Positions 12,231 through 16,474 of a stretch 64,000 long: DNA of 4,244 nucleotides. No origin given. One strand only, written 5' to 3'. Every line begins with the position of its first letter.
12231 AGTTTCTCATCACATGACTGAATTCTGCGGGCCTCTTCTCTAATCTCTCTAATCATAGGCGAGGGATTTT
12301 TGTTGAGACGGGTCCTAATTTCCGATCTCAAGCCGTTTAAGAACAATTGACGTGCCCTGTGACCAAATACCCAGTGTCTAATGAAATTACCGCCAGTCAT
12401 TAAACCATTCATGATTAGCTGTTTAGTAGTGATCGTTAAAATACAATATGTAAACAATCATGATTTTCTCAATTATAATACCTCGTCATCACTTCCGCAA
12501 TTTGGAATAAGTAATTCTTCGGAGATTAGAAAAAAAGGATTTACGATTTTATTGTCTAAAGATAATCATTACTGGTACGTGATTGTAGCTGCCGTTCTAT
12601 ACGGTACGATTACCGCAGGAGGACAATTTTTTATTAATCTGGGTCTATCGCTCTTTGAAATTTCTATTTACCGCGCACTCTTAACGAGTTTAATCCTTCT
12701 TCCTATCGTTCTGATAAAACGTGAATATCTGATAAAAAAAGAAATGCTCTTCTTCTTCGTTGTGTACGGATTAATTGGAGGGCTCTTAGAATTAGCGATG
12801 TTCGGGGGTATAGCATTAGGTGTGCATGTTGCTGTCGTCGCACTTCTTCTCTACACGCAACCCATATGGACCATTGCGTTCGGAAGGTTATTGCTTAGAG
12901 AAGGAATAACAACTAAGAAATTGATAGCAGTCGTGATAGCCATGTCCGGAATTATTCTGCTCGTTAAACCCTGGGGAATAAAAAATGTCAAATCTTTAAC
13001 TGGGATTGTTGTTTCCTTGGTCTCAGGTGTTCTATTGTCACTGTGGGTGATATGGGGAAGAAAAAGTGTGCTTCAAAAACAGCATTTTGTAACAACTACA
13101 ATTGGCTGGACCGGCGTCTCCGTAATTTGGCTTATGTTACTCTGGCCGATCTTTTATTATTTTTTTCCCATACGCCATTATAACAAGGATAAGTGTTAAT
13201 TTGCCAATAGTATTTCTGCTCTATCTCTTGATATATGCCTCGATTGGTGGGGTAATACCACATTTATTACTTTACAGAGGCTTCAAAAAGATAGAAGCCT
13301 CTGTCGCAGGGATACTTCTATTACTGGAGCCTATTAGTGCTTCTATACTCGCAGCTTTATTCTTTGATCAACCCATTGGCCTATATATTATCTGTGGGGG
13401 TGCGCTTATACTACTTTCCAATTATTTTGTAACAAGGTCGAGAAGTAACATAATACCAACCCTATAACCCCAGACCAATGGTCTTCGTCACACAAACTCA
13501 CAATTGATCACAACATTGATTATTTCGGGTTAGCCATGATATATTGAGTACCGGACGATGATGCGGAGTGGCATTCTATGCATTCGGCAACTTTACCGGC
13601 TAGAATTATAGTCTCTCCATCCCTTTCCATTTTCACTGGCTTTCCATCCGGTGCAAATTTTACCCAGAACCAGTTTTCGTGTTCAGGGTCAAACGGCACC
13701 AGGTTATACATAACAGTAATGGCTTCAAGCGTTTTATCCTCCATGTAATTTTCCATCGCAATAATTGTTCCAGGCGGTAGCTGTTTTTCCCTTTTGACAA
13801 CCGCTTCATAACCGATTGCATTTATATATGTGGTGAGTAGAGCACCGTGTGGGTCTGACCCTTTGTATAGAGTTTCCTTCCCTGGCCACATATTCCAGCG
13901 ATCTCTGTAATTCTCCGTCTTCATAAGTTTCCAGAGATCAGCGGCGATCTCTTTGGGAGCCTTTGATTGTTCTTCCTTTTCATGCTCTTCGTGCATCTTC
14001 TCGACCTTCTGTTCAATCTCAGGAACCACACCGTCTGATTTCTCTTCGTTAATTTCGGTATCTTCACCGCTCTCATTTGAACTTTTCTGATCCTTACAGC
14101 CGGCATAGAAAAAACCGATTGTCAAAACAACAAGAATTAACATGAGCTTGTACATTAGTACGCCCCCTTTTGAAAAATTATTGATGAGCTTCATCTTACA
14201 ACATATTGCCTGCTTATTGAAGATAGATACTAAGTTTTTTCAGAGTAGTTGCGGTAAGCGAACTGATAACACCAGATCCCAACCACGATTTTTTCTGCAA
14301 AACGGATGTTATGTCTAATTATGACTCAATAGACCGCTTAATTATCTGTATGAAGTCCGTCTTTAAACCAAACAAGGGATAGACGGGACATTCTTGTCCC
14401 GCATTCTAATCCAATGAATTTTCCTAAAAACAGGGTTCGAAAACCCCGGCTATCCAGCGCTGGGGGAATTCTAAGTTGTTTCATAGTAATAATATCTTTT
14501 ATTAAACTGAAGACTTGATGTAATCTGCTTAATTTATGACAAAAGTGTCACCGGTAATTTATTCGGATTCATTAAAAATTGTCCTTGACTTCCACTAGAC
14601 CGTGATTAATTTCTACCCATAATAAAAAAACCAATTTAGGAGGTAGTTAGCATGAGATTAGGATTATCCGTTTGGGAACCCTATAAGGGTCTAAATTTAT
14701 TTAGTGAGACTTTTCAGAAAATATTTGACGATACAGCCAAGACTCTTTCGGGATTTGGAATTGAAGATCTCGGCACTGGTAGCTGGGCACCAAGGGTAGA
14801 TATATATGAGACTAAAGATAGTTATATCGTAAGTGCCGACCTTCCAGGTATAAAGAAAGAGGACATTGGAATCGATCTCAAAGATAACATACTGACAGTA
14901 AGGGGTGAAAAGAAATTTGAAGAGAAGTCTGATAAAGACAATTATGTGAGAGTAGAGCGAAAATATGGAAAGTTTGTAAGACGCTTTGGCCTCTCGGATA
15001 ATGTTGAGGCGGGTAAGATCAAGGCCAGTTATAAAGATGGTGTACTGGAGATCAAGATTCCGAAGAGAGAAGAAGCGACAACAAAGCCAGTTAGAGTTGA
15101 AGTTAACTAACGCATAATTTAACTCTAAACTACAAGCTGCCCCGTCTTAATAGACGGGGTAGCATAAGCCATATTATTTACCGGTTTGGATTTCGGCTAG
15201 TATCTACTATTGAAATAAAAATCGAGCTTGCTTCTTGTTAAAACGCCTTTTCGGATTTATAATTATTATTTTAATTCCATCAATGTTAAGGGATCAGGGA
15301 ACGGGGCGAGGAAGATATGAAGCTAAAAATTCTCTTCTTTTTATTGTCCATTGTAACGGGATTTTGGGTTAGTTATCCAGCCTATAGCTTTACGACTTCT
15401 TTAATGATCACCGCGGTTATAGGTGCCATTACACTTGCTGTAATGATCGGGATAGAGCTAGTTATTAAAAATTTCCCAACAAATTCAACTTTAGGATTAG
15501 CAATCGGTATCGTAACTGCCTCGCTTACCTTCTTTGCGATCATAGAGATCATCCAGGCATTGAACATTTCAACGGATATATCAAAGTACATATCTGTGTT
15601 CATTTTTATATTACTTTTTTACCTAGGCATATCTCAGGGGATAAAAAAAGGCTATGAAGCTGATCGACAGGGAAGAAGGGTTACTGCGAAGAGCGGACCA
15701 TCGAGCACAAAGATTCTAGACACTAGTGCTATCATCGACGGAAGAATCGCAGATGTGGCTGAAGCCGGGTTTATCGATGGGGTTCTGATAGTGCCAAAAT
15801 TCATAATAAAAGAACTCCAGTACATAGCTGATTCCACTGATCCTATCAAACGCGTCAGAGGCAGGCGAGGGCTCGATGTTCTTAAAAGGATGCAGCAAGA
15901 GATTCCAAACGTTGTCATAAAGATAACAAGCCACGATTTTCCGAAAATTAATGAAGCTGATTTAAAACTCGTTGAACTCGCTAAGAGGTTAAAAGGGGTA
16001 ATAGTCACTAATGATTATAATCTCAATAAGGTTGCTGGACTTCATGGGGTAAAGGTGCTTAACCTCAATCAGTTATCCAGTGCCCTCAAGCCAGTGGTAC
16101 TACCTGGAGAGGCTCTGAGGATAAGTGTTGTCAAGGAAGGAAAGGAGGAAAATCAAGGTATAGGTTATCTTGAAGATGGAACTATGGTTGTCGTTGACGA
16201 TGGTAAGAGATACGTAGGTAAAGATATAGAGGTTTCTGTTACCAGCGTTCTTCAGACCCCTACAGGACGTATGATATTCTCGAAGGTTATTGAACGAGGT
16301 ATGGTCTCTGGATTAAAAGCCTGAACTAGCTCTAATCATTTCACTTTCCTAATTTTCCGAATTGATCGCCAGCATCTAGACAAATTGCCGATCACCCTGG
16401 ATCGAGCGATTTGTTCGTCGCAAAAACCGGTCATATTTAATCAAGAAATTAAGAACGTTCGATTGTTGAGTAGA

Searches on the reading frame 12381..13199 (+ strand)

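Call 93: search_protein_families(library=pfam, max_evalue=0.00001, proteins=[window:12381-13199:+])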
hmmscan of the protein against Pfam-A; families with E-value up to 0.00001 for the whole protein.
window:12381-13199:+ (272 aa): 1 family
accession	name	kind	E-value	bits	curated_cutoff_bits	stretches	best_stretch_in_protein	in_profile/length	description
PF00892.27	EamA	-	5.7e-14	53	28.2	1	64-195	4-134/135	EamA-like transporter family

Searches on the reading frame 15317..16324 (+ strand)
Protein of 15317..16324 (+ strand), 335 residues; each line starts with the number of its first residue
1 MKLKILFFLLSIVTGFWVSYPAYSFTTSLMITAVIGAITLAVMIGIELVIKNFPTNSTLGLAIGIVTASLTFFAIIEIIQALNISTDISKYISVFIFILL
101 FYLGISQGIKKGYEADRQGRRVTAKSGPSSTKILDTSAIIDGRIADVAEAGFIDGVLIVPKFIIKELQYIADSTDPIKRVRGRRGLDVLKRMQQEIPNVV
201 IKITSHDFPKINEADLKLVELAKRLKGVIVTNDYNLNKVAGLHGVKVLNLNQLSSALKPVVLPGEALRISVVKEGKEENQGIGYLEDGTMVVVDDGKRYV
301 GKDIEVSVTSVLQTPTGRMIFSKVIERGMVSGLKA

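Call 93: search_protein_families(library=pfam, max_evalue=0.00001, proteins=[window:15317-16324:+])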
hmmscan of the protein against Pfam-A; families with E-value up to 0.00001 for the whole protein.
window:15317-16324:+ (335 aa): 1 family
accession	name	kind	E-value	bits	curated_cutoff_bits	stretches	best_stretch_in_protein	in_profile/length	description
PF01850.27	PIN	-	4.7e-08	34.1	23.6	1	133-241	2-119/120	PIN domain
